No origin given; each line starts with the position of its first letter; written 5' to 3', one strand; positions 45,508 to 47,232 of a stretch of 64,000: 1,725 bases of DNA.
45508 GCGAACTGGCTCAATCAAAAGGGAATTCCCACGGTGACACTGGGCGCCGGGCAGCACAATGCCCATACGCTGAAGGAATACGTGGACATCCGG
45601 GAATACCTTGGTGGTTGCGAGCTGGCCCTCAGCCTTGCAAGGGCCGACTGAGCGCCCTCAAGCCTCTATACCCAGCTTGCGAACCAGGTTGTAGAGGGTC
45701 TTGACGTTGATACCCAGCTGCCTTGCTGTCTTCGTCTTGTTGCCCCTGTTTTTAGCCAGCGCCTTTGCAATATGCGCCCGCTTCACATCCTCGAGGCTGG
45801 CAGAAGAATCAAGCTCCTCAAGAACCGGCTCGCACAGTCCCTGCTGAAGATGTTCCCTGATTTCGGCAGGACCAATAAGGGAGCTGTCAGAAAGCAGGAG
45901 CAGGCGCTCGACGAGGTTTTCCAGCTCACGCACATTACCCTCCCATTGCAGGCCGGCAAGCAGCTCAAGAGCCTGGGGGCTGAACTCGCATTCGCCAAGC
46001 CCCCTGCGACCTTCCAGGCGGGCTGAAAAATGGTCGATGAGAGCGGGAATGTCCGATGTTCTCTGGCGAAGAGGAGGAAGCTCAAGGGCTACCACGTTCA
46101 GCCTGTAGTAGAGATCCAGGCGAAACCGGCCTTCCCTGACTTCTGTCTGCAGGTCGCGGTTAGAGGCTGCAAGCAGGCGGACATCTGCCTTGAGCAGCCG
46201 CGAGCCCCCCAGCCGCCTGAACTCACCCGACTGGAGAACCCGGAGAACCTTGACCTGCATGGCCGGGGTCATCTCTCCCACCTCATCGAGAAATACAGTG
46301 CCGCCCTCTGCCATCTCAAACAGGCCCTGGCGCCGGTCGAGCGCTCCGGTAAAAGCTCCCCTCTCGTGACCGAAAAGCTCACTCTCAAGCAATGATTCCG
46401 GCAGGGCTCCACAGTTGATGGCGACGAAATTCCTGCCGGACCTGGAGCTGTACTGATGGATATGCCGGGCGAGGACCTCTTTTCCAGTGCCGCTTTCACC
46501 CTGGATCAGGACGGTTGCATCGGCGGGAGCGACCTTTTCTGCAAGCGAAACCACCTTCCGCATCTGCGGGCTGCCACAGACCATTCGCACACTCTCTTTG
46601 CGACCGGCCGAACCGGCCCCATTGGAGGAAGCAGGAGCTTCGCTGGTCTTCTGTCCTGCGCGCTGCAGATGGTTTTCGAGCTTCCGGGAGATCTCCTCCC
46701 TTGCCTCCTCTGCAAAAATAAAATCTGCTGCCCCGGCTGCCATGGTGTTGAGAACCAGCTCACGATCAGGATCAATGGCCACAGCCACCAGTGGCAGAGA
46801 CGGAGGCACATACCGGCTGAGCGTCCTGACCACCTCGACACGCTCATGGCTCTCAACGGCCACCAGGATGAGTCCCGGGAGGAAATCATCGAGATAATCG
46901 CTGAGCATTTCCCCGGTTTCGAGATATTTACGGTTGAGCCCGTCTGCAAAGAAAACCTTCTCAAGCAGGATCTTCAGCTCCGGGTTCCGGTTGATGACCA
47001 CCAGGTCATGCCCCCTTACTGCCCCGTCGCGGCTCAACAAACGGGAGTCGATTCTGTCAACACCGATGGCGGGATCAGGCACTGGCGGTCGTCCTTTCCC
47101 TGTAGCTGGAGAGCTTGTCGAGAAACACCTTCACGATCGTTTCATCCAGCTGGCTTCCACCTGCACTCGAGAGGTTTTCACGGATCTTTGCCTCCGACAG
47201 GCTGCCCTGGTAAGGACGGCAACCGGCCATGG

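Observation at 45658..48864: Three-gene operon: ATPase-dead, GAFTGA-less EBP-like AAA+ protein, HD-GYP phosphodiesterase and FleQ-like sigma-54 activator with a non-phosphorylatable receiver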

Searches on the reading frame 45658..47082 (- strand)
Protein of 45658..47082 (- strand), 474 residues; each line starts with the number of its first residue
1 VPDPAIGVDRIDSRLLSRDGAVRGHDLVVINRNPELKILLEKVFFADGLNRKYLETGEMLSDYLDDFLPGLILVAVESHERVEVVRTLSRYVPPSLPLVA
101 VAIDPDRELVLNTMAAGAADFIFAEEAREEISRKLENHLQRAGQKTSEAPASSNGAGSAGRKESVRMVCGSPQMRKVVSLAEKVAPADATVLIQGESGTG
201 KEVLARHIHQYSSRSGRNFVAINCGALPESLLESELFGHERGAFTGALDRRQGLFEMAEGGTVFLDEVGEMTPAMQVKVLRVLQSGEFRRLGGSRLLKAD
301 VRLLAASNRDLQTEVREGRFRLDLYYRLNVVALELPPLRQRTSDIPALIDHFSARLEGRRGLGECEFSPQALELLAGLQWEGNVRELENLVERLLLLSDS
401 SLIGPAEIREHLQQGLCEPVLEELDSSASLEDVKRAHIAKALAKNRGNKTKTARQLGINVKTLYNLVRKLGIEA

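Call 3: search_protein_families(library=pfam, proteins=[window:45658-47082:-], max_evalue=0.01)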
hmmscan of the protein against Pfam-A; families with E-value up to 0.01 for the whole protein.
window:45658-47082:- (474 aa): 11 families
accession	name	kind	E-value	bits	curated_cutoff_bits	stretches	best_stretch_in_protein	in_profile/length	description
PF00158.32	Sigma54_activat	-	3.8e-70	235.4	20.2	1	169-333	3-167/168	Sigma-54 interaction domain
PF25601.1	AAA_lid_14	-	1.8e-20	72.9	27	1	339-414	1-76/87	AAA+ ATPase lid domain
PF14532.12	Sigma54_activ_2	-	2.1e-16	60.9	25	1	171-338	4-138/138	Sigma-54 interaction domain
PF02954.25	HTH_8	-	5.7e-10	39.2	22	1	429-465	1-37/42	Bacterial regulatory protein, Fis family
PF07728.20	AAA_5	-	1.5e-08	35.2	22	1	191-309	2-123/139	AAA domain (dynein-related subfamily)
PF00004.35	AAA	-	8.4e-05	23.5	21.2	1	191-322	1-125/131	ATPase family associated with various cellular activities (AAA)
PF13191.12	AAA_16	-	0.00036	21.5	32.6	1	169-230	4-64/167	AAA ATPase domain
PF13518.12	HTH_28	-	0.00094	19.7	25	1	434-470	1-36/52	Helix-turn-helix domain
PF07724.20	AAA_2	-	0.0014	19.1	27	1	190-314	5-130/166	AAA domain (Cdc48 subfamily)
PF13384.12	HTH_23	-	0.0022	18.2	24.6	1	432-468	4-39/50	Homeodomain-like domain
PF20720.3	nSTAND3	-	0.0099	16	27.2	0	181-222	10-51/155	Novel STAND NTPase 3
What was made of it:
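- On Bacterial enhancer-binding protein (sigma-54 activator): protein 3: PF00158 scores E 3.8e-70 and HTH_8 E 5.7e-10 (call 3).
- Checked: Sigma54_activat scores E 3.8e-70, with the lid and HTH_8 (call 3).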

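Call 4: search_protein_families(library=ncbifam, proteins=[window:45658-47082:-], max_evalue=0.01)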
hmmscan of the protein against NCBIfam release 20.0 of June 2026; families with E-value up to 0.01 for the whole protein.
window:45658-47082:- (474 aa): 29 families (the best 25 are shown)
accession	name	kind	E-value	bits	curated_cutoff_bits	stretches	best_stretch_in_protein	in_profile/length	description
TIGR01817.1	nifA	equivalog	5.3e-107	358.8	528.85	1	136-442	167-470/534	nif-specific transcriptional activator NifA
NF041552.1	TF_PrdR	equivalog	6e-100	335.2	795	1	164-466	266-572/577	sigma-54 dependent transcriptional regulator PrdR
NF050807.1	TransRegFlbDCaul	equivalog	4.8e-99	332.2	750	1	162-468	115-436/454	sigma-54-dependent transcriptional regulator FlbD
NF008469.0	PRK11361.1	equivalog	2.9e-98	329.6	714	1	36-473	16-457/461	acetoacetate metabolism transcriptional regulator AtoC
NF007689.0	PRK10365.1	equivalog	3.6e-97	325.9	760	1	92-464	74-436/441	sigma-54-dependent response regulator transcription factor ZraR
NF003451.0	PRK05022.1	equivalog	1.3e-96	324.4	476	1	145-473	170-511/512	nitric oxide reductase transcriptional regulator NorR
TIGR01818.1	ntrC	equivalog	2.3e-95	320.1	558.6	1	29-449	3-418/463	nitrogen regulation protein NR(I)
TIGR02915.1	PEP_resp_reg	equivalog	1.7e-93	313.9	502.6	1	92-472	70-444/445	PEP-CTERM-box response regulator transcription factor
NF038308.1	RNA_repair_RtcR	equivalog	3.3e-93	313.3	650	1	167-461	182-502/530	RNA repair transcriptional activator RtcR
NF011695.0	PRK15115.1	equivalog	6.9e-85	285.4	763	1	164-471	134-437/445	two-component system response regulator GlrR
TIGR02329.1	propionate_PrpR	equivalog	3.7e-83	280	499.2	1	146-466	191-523/526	propionate catabolism operon regulatory protein PrpR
NF011953.0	PRK15424.1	equivalog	1.2e-80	271.6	703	1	133-468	187-532/538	propionate catabolism operon regulatory protein PrpR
NF011958.0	PRK15429.1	equivalog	1.7e-80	271.6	830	1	167-473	381-687/692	formate hydrogenlyase transcriptional activator FlhA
NF041906.1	V4R_TF_MobR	exception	2.3e-80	270.6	999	1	168-467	235-541/544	phenol degradation transcriptional regulator MobR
NF041946.1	LuxO_transreg_Vib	equivalog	3.9e-80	269.9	800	1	56-417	28-385/463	quorum-sensing sigma-54 dependent transcriptional regulator LuxO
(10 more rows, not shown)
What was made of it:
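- On FleQ family: protein 3: The best NCBIfam models are NifA, PrdR, FlbD and AtoC (call 4).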
